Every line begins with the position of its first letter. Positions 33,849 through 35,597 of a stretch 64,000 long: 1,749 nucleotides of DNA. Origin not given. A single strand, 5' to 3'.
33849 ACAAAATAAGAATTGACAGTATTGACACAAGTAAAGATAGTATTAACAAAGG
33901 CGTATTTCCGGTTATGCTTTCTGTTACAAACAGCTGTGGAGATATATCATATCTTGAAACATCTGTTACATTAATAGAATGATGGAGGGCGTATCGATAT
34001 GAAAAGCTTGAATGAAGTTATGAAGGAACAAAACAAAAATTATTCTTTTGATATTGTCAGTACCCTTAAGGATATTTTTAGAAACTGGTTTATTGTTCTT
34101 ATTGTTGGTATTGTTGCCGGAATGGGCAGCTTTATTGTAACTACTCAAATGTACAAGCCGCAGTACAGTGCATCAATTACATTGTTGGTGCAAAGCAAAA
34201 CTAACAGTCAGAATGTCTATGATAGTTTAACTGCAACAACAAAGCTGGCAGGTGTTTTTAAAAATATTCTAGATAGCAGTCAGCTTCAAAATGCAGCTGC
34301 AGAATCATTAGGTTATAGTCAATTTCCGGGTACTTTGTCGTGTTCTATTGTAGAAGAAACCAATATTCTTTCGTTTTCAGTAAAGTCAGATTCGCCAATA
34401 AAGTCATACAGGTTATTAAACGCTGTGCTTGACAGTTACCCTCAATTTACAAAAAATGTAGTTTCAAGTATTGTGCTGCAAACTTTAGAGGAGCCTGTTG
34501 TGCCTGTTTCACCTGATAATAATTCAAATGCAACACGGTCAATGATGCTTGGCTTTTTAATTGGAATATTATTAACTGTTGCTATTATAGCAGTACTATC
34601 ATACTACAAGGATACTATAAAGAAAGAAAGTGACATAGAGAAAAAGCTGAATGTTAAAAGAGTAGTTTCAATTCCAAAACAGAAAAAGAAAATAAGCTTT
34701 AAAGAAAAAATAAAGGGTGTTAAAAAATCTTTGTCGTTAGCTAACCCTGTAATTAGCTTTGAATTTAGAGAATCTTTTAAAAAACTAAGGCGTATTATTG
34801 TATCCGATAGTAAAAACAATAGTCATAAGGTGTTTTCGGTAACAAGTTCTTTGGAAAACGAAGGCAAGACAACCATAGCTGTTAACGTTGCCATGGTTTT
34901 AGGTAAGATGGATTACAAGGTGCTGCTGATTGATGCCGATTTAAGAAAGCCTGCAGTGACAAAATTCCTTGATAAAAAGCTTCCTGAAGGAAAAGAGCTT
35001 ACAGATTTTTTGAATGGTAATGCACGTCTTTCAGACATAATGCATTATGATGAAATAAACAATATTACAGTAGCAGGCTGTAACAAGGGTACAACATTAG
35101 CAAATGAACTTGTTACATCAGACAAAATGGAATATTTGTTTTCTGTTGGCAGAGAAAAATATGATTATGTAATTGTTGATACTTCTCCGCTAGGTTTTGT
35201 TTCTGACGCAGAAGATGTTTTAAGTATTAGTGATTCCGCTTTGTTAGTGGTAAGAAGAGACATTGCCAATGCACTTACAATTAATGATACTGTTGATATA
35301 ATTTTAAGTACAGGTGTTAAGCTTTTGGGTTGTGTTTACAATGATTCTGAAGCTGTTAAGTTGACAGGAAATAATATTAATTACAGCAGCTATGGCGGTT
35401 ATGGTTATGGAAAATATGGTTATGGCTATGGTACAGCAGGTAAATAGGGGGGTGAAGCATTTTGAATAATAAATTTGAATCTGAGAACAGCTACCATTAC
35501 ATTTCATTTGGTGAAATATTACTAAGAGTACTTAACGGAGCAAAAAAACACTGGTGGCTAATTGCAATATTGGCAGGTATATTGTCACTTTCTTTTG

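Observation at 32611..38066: Self-contained tyrosine-phosphorylation cassette with no polysaccharide-synthesis genes: CpsB phosphatase, two tandem fused Wzz/BY-kinases and two flanking Ig-like membrane proteins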

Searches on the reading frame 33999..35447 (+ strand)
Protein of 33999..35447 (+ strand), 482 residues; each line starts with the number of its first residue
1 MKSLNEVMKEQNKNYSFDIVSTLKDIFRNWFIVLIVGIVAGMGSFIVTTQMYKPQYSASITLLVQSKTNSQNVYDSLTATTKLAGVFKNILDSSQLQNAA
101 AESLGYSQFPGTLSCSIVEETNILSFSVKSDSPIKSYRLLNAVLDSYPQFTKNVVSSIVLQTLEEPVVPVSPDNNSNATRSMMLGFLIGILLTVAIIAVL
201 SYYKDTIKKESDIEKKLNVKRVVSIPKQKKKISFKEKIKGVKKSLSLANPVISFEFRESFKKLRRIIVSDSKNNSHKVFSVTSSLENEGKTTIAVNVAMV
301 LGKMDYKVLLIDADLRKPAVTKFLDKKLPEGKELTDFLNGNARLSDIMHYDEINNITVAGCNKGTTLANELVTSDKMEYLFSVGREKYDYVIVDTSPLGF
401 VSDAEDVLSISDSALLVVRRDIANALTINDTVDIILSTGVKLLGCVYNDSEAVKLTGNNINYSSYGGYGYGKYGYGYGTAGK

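Call 3: search_protein_families(library=pfam, proteins=[window:33999-35447:+], max_evalue=0.01)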
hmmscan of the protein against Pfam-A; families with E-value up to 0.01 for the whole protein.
window:33999-35447:+ (482 aa): 5 families
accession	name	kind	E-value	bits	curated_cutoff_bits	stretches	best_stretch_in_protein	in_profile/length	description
PF13614.12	AAA_31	-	3.7e-13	50.2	27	1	289-420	14-149/177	AAA domain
PF02706.20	Wzz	-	8.2e-09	36.1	25.5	1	17-101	3-88/91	Chain length determinant protein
PF01656.29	CbiA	-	1.8e-07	31.6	25.4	1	286-421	8-54/125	CobQ/CobB/MinD/ParA nucleotide binding domain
PF10609.15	ParA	-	4e-06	26.9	27.1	1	278-451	5-176/246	NUBPL iron-transfer P-loop NTPase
PF09140.17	MipZ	-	0.00028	20.7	20.7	1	288-395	12-107/262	ATPase MipZ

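Call 4: search_protein_families(library=ncbifam, proteins=[window:33999-35447:+], max_evalue=0.01)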
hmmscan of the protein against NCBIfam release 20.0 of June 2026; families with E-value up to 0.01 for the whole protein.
window:33999-35447:+ (482 aa): 16 families
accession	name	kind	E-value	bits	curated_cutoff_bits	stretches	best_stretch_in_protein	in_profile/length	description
TIGR01007.1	eps_fam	subfamily_domain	1.6e-35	122.5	108.05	1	258-466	1-204/204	polysaccharide biosynthesis tyrosine autokinase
TIGR03018.1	pepcterm_TyrKin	hypoth_equivalog_domain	4.9e-33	114.2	230.65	1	256-448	11-207/207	XrtA-associated tyrosine autokinase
NF007350.0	PRK09841.1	equivalog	4.7e-28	97.7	1248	1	181-478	427-723/726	tyrosine-protein kinase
TIGR03029.1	EpsG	equivalog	1e-24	87.1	313.8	1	257-449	84-274/274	chain length determinant protein tyrosine kinase EpsG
TIGR01005.1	eps_transp_fam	subfamily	2.2e-24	85.7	411.7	1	164-475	417-742/754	exopolysaccharide transport protein family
TIGR01006.1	polys_exp_MPA1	subfamily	5.5e-22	78.3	296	1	9-229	2-225/226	CspC family polysaccharide chain length determinant protein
NF008568.0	PRK11519.1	equivalog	1.3e-19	69.9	1068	1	183-475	429-715/720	tyrosine-protein kinase Wzc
TIGR01969.1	minD_arch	subfamily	2.6e-12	46.5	201.75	1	280-450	4-170/251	cell division ATPase MinD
TIGR01968.1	minD_bact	equivalog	6.3e-11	42.1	212.9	1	277-424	2-147/261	septum site-determining protein MinD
NF041546.1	ParA_partition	equivalog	3.9e-08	33.1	180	1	289-317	12-40/203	ParA family partition ATPase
TIGR03815.1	CpaE_hom_Actino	equivalog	7.2e-06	25.4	154.45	1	271-455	106-288/340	septum site-determining protein Ssd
NF008669.0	PRK11670.1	equivalog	9.3e-06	24.8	348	1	207-325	39-156/369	iron-sulfur cluster carrier protein ApbC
NF041136.1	MrpORP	equivalog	2.9e-05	23.5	450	1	277-325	6-54/365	iron-sulfur cluster carrier protein MrpORP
NF047398.1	AAA_KGGVGR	domain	0.00011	22.6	90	1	289-343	15-70/190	KGGVGR-motif variant AAA ATPase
TIGR03371.1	cellulose_yhjQ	equivalog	0.00053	19.5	157.85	1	289-433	14-159/246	cellulose biosynthesis protein BcsQ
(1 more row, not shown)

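Call 8: find_encoding_contigs(protein=window:33999-35447:+, flank=10000, max_places=10)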
Protein window:33999-35447:+ (482 aa): no gene with exactly this product is on record in the collection.

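Call 9: find_homologous_proteins(query=window:33999-35447:+)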
Query window:33999-35447:+ (482 aa): 874 proteins with E <= 0.001 among 8000 candidates; the best 120 are listed.
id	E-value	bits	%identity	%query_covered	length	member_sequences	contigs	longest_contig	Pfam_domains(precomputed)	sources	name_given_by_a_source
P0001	0.0e+0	1017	99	100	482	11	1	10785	PF02706.21,PF10609.16,PF01656.30,PF13614.13,PF09140.18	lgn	-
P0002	1.4e-215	734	70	95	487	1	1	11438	PF02706.21,PF10609.16,PF01656.30,PF13614.13,PF09140.18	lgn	-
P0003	2.0e-215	734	71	94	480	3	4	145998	PF02706.21,PF10609.16,PF01656.30,PF13614.13,PF09140.18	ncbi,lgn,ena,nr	ncbi:MAG: polysaccharide biosynthesis tyrosine autokinase [Acutalibacteraceae bacterium]|nr:polysacc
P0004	3.0e-208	710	67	95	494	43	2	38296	PF02706.21,PF10609.16,PF01656.30,PF13614.13,PF09140.18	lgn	-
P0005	1.7e-205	701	67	95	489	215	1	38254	PF02706.21,PF10609.16,PF01656.30,PF13614.13,PF09140.18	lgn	-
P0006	2.0e-201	687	65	95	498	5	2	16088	PF02706.21,PF10609.16,PF01656.30,PF13614.13,PF09140.18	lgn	-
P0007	6.7e-201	686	67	93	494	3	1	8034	PF02706.21,PF10609.16,PF01656.30,PF13614.13,PF09140.18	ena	-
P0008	9.7e-201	685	67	93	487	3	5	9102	PF02706.21,PF10609.16,PF01656.30,PF13614.13,PF09140.18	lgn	-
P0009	2.0e-199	681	65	93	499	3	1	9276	PF02706.21,PF10609.16,PF01656.30,PF13614.13,PF09140.18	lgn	-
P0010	2.3e-196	671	66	93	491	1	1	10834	PF02706.21,PF10609.16,PF01656.30,PF13614.13,PF09140.18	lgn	-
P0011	6.0e-194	663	64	92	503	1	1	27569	PF02706.21,PF10609.16,PF01656.30,PF13614.13,PF09140.18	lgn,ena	-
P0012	1.1e-190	652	62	93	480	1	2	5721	PF02706.21,PF10609.16,PF01656.30,PF13614.13,PF09140.18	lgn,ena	-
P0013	1.2e-189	649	60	96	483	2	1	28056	PF02706.21,PF10609.16,PF01656.30,PF13614.13,PF09140.18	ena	-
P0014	4.2e-185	634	61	92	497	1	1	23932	PF10609.16,PF01656.30,PF13614.13,PF09140.18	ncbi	-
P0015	8.7e-185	633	61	94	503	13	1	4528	PF02706.21,PF10609.16,PF01656.30,PF13614.13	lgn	-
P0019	4.3e-178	611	58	92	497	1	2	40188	PF10609.16,PF01656.30,PF13614.13,PF09140.18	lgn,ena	-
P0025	1.9e-130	454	48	92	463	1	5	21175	PF02706.21,PF10609.16,PF01656.30,PF13614.13,PF09140.18,PF02374.22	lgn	-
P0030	2.9e-92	328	35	95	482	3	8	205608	PF02706.21,PF10609.16,PF01656.30,PF13614.13,PF09140.18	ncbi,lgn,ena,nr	ncbi:MAG: polysaccharide biosynthesis tyrosine autokinase [Oscillospiraceae bacterium]|nr:polysaccha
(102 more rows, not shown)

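Call 10: find_encoding_contigs(protein=P0003, flank=10000, max_places=3)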
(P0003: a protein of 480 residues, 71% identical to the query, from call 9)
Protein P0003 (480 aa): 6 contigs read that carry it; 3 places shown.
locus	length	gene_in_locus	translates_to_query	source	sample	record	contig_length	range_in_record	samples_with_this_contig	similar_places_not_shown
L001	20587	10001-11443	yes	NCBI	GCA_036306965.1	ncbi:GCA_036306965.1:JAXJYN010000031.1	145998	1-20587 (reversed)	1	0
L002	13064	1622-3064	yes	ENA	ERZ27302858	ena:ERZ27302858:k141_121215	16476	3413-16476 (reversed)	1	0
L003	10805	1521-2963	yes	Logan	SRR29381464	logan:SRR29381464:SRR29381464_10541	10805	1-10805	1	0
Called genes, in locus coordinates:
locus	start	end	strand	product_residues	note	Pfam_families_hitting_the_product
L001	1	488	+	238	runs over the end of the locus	PF07826:IMP_cyclohyd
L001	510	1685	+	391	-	PF01808:AICARFT_IMPCHas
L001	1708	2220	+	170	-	-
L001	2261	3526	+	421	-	PF02844:GARS_N, PF01071:GARS_A, PF02786:CPSase_L_D2, PF08442:ATP-grasp_2 (weak), PF08443:RimK (faint), PF02222:ATP-grasp (weak), PF07478:Dala_Dala_lig_C (weak), PF02843:GARS_C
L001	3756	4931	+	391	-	PF07905:PucR, PF13556:HTH_30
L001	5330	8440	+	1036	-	PF00133:tRNA-synt_1, PF09334:tRNA-synt_1g, PF08264:Anticodon_1, PF19302:DUF5915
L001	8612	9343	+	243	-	PF19567:CpsB_CapC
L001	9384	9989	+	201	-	PF16403:Bact_surface_Ig-like (faint)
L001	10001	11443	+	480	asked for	PF02706:Wzz (weak), PF01656:CbiA, PF09140:MipZ (weak), PF10609:ParA (weak), PF13614:AAA_31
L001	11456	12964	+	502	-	PF01656:CbiA, PF02374:ArsA_ATPase (faint), PF10609:ParA, PF13614:AAA_31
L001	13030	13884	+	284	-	PF16403:Bact_surface_Ig-like (weak)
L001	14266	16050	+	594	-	PF00224:PK, PF02887:PK_C, PF00391:PEP-utilizers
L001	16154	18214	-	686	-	PF01926:MMR_HSR1, PF02421:FeoB_N, PF09439:SRPRB (weak), PF17910:FeoB_Cyto, PF07670:Gate, PF07664:FeoB_C, PF07670:Gate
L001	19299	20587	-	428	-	PF07508:Recombinase, PF13408:Zn_ribbon_recom (weak)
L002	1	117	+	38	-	?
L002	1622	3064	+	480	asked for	PF02706:Wzz (weak), PF01656:CbiA, PF09140:MipZ (weak), PF10609:ParA (weak), PF13614:AAA_31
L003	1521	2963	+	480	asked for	PF02706:Wzz (weak), PF01656:CbiA, PF09140:MipZ (weak), PF10609:ParA (weak), PF13614:AAA_31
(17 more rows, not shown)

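Call 11: find_encoding_contigs(protein=P0019, flank=10000, max_places=2)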
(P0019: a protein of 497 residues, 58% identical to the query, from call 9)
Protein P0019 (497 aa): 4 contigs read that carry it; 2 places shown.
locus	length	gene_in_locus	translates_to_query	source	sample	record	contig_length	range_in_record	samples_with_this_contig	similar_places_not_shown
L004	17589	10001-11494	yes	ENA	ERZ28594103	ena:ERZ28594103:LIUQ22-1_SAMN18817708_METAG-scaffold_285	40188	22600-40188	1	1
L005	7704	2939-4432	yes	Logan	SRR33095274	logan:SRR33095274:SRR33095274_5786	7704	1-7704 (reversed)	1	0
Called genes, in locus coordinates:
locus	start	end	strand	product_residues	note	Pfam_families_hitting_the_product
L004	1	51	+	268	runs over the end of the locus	PF00528:BPD_transp_1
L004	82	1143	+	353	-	PF02030:Lipoprotein_8, PF01547:SBP_bac_1, PF13416:SBP_bac_8, PF13531:SBP_bac_11, PF13343:SBP_bac_6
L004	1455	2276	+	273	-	-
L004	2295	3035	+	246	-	PF00005:ABC_tran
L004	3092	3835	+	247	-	PF01128:IspD, PF12804:NTP_transf_3, PF02348:CTP_transf_3 (weak)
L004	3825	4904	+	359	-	PF04321:RmlD_sub_bind (weak), PF01073:3Beta_HSD, PF01370:Epimerase, PF02719:Polysacc_synt_2 (weak), PF07993:NAD_binding_4, PF16363:GDP_Man_Dehyd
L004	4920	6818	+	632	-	PF01370:Epimerase, PF04991:LicD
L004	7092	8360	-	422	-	PF01595:CNNM, PF00571:CBS (weak), PF03471:CorC_HlyC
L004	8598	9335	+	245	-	PF02811:PHP (weak), PF19567:CpsB_CapC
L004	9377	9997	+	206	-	-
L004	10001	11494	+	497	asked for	PF01656:CbiA (weak), PF09140:MipZ (weak), PF10609:ParA, PF13614:AAA_31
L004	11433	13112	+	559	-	-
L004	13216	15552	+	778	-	PF00404:Dockerin_1 (faint)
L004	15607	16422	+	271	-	PF13506:Glyco_transf_21 (faint), PF13641:Glyco_tranf_2_3, PF00535:Glycos_transf_2, PF10111:Glyco_tranf_2_2 (faint)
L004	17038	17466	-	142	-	PF12844:HTH_19, PF13560:HTH_31, PF01381:HTH_3, PF13443:HTH_26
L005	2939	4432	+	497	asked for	PF01656:CbiA (weak), PF09140:MipZ (weak), PF10609:ParA, PF13614:AAA_31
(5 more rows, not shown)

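Call 13: find_encoding_contigs(protein=P0025, flank=10000, max_places=2)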
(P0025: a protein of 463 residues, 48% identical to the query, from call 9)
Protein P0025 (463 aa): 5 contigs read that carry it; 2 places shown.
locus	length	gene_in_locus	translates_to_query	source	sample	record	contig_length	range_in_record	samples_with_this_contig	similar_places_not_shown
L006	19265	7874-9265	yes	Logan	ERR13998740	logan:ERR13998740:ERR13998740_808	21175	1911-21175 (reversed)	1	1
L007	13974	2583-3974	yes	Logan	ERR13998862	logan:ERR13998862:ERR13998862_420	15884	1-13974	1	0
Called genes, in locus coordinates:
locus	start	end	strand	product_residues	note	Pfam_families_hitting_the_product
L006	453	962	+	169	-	PF02572:CobA_CobO_BtuR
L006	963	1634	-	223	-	PF25084:LbH_EIF2B (weak), PF25087:GMPPB_C, PF00132:Hexapep (weak)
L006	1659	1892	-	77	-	-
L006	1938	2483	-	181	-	PF01569:PAP2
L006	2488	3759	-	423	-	-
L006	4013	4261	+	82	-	-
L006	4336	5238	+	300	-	PF04203:Sortase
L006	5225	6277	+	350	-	PF03816:LytR_cpsA_psr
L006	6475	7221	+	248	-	PF02811:PHP (weak), PF19567:CpsB_CapC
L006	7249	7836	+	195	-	PF16403:Bact_surface_Ig-like (faint)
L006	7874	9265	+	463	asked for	PF02706:Wzz, PF01656:CbiA, PF09140:MipZ (weak), PF10609:ParA, PF02374:ArsA_ATPase (faint), PF13614:AAA_31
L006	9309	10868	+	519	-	PF02706:Wzz, PF09140:MipZ (weak), PF10609:ParA, PF13614:AAA_31, PF01656:CbiA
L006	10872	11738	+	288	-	PF16403:Bact_surface_Ig-like, PF07523:Big_3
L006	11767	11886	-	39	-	-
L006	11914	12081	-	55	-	PF19694:DUF6194 (weak)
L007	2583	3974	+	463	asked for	PF02706:Wzz, PF01656:CbiA, PF09140:MipZ (weak), PF10609:ParA, PF02374:ArsA_ATPase (faint), PF13614:AAA_31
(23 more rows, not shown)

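Call 14: find_encoding_contigs(protein=P0030, flank=10000, max_places=2)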
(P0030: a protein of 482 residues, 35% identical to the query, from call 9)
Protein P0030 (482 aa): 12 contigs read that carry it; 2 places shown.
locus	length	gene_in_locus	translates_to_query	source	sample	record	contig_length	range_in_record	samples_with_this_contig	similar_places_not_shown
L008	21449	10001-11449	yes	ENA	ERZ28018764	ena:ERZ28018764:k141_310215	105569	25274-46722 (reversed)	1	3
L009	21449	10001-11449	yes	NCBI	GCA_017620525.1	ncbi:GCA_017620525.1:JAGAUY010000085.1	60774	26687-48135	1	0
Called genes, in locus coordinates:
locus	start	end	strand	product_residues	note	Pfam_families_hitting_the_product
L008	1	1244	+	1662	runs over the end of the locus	PF02368:Big_2 (faint), PF26182:Ig_NUP210_5th (weak), PF26918:Ig_Eae (weak), PF00092:VWA (weak), PF13519:VWA_2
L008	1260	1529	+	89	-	-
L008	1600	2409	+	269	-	-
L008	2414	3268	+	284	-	PF27840:ScmC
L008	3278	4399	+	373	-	PF04055:Radical_SAM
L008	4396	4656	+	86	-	PF05402:PqqD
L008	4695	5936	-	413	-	PF14907:NTP_transf_5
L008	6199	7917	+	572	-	PF00664:ABC_membrane, PF00005:ABC_tran, PF13304:AAA_21 (faint)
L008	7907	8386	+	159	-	-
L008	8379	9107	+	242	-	PF19567:CpsB_CapC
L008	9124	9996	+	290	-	PF16403:Bact_surface_Ig-like (faint)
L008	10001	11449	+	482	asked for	PF02706:Wzz (weak), PF01656:CbiA, PF09140:MipZ (weak), PF10609:ParA, PF13614:AAA_31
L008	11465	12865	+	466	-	-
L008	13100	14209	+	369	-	PF00535:Glycos_transf_2, PF10111:Glyco_tranf_2_2, PF13641:Glyco_tranf_2_3 (weak)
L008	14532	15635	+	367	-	PF14897:EpsG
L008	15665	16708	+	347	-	PF00535:Glycos_transf_2, PF10111:Glyco_tranf_2_2, PF13641:Glyco_tranf_2_3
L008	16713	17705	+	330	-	PF00535:Glycos_transf_2, PF10111:Glyco_tranf_2_2, PF13641:Glyco_tranf_2_3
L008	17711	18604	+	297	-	PF00535:Glycos_transf_2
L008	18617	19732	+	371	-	PF13439:Glyco_transf_4, PF20706:GT4-conflict, PF00534:Glycos_transf_1, PF13692:Glyco_trans_1_4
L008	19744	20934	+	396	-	PF00535:Glycos_transf_2, PF10111:Glyco_tranf_2_2, PF13641:Glyco_tranf_2_3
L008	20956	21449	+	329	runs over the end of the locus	PF00535:Glycos_transf_2, PF10111:Glyco_tranf_2_2, PF13641:Glyco_tranf_2_3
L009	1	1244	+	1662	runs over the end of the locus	PF02368:Big_2 (faint), PF26182:Ig_NUP210_5th (weak), PF26918:Ig_Eae (weak), PF00092:VWA (weak), PF13519:VWA_2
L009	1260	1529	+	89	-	-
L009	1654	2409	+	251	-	-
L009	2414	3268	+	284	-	PF27840:ScmC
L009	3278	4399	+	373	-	PF04055:Radical_SAM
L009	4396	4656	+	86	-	PF05402:PqqD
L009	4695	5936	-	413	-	PF14907:NTP_transf_5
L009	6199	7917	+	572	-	PF00664:ABC_membrane, PF02463:SMC_N (faint), PF00005:ABC_tran, PF13304:AAA_21 (faint)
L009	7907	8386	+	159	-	-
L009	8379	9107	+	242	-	PF19567:CpsB_CapC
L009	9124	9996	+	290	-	PF16403:Bact_surface_Ig-like (faint)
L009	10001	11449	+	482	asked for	PF02706:Wzz (weak), PF01656:CbiA, PF09140:MipZ (weak), PF10609:ParA, PF13614:AAA_31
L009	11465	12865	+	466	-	-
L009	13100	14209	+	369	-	PF00535:Glycos_transf_2, PF10111:Glyco_tranf_2_2, PF13641:Glyco_tranf_2_3 (weak)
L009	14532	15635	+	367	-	PF14897:EpsG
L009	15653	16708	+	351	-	PF00535:Glycos_transf_2, PF10111:Glyco_tranf_2_2, PF13641:Glyco_tranf_2_3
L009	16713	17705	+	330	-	PF00535:Glycos_transf_2, PF10111:Glyco_tranf_2_2, PF13641:Glyco_tranf_2_3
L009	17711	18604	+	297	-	PF00535:Glycos_transf_2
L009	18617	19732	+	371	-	PF13439:Glyco_transf_4, PF20706:GT4-conflict, PF00534:Glycos_transf_1, PF13692:Glyco_trans_1_4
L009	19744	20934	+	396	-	PF00535:Glycos_transf_2, PF10111:Glyco_tranf_2_2, PF13641:Glyco_tranf_2_3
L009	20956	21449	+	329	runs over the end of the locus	PF00535:Glycos_transf_2, PF10111:Glyco_tranf_2_2, PF13641:Glyco_tranf_2_3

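Call 16: find_related_loci(query=A1, collection=genome_contigs, flank=10000)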
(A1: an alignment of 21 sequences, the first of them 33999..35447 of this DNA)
Query A1 (482 aa) in genome_contigs; peptide patterns used: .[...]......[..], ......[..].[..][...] (x = any residue, [..] = any of these).
274 stretches matched a pattern; 168 encode a relative of the query (tblastn E <= 1e-3); the best 80 are kept; 80 distinct loci.
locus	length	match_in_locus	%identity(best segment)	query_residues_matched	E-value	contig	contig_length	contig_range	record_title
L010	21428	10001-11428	67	1-474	0e+0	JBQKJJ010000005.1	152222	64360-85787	Oscillospiraceae bacterium LCP25S3_E10 contig00005, whole genome shotgun sequence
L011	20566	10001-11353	71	8-458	0e+0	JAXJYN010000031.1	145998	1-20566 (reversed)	MAG: Acutalibacteraceae bacterium isolate DOME_MAG_7826 7826_C0519_k141_62736, whole genome shotgun sequence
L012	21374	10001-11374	67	8-465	0e+0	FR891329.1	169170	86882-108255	Clostridium sp. CAG:964 genomic scaffold, scf55, whole genome shotgun sequence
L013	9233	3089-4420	65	14-460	0e+0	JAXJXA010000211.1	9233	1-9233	MAG: Acutalibacteraceae bacterium isolate DOME_MAG_6816 6816_C0420_k141_160699, whole genome shotgun sequence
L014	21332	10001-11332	67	14-460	0e+0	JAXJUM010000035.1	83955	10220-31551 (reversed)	MAG: Acutalibacteraceae bacterium isolate DOME_MAG_5100 5100_C0323_k141_285587, whole genome shotgun sequence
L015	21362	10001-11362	60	3-456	0e+0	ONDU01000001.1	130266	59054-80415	uncultured Clostridiales bacterium isolate RUG213 genome assembly, contig: scaffold_52, whole genome shotgun sequence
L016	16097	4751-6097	60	14-475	0e+0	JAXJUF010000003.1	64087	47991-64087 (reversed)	MAG: Acutalibacteraceae bacterium isolate DOME_MAG_498 498_C0108_k141_24390, whole genome shotgun sequence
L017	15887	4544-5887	59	9-456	0e+0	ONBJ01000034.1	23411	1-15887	uncultured Clostridiales bacterium isolate RUG158 genome assembly, contig: scaffold_932, whole genome shotgun sequence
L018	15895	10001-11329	61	13-455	0e+0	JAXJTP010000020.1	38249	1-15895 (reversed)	MAG: Acutalibacteraceae bacterium isolate DOME_MAG_4467 4467_C0310_k141_59963, whole genome shotgun sequence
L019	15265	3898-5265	58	5-460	0e+0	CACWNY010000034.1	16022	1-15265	MAG: uncultured Ruminococcus sp. isolate RUG10751 genome assembly, contig: RUG10751_asm_34, whole genome shotgun sequenc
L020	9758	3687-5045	58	5-457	0e+0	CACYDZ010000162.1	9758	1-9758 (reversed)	MAG: uncultured Ruminococcus sp. isolate RUG11850 genome assembly, contig: RUG11850_asm_162, whole genome shotgun sequen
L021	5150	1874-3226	59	7-457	0e+0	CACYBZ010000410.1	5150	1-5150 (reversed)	MAG: uncultured Ruminococcus sp. isolate RUG11803 genome assembly, contig: RUG11803_asm_410, whole genome shotgun sequen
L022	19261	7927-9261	59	14-458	0e+0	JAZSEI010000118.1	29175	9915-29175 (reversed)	MAG: Acutalibacteraceae bacterium isolate T1900044591_TS20190057.MAGScoT_cleanbin_000007 SGB_633_k141_173110, whole geno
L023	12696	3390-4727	56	11-460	3e-177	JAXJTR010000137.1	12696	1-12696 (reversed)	MAG: Acutalibacteraceae bacterium isolate DOME_MAG_4516 4516_C0311_k141_491344, whole genome shotgun sequence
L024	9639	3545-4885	58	12-458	1e-171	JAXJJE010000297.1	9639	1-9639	MAG: Acutalibacteraceae bacterium isolate DOME_MAG_1329 1329_C0122_k141_469627, whole genome shotgun sequence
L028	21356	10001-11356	53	5-460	1e-167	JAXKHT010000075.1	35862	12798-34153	MAG: Acutalibacteraceae bacterium isolate DOME_MAG_996 996_C0117_k141_295360, whole genome shotgun sequence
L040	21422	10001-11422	33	8-479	1e-82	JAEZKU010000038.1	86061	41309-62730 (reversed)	MAG: Bacillota bacterium isolate OH_CDB_43 k127_565468, whole genome shotgun sequence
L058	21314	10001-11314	34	17-457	6e-75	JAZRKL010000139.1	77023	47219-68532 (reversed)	MAG: Faecousia sp. isolate T1900045446_YK20190137.MAGScoT_cleanbin_000018 SGB_7161_k141_1621245, whole genome shotgun se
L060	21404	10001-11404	34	8-477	3e-82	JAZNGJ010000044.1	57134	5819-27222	MAG: Faecousia sp. isolate T1900044705_TS20190171.MAGScoT_cleanbin_000027 SGB_1810_k141_590018, whole genome shotgun seq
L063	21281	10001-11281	33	23-452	6e-73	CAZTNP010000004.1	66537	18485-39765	MAG TPA_asm: uncultured Oscillospiraceae bacterium isolate SRP313737_co1_323 genome assembly, contig: NODE_703_length_66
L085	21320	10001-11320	32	8-450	6e-61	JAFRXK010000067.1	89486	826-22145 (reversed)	MAG: Lachnospiraceae bacterium isolate RGIG2885 Goat_Omasum.Co__c1716982, whole genome shotgun sequence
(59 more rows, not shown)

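Call 19: find_encoding_contigs(protein=P0005, flank=10000, max_places=1)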
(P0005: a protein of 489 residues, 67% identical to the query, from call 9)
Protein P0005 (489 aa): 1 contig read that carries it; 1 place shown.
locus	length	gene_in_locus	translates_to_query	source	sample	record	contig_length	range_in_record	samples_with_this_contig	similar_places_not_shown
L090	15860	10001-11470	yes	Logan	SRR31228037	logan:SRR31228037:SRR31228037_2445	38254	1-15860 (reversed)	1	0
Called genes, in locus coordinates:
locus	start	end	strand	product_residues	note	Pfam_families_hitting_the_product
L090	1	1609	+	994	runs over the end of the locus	PF06458:MucBP (faint), PF02922:CBM_48, PF00128:Alpha-amylase (weak), PF16738:CBM26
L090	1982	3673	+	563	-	PF00682:HMGL-like, PF22615:IPMS_D2, PF08502:LeuA_dimer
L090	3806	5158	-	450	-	PF01554:MatE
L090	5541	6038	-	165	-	-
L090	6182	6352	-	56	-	PF00037:Fer4, PF13237:Fer4_10, PF14697:Fer4_21, PF12838:Fer4_7, PF13187:Fer4_9, PF13484:Fer4_16 (weak), PF12797:Fer4_2 (weak), PF00037:Fer4, +5 more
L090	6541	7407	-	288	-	PF04468:PSP1, PF28472:PSP1_3rd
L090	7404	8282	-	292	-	PF13177:DNA_pol3_delta2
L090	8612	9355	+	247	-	PF19567:CpsB_CapC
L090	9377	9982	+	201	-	PF16403:Bact_surface_Ig-like (faint)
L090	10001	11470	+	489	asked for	PF02706:Wzz, PF01656:CbiA, PF09140:MipZ (weak), PF10609:ParA, PF13614:AAA_31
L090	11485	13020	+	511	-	PF01656:CbiA, PF10609:ParA, PF13614:AAA_31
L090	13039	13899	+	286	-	PF16403:Bact_surface_Ig-like (weak)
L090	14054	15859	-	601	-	?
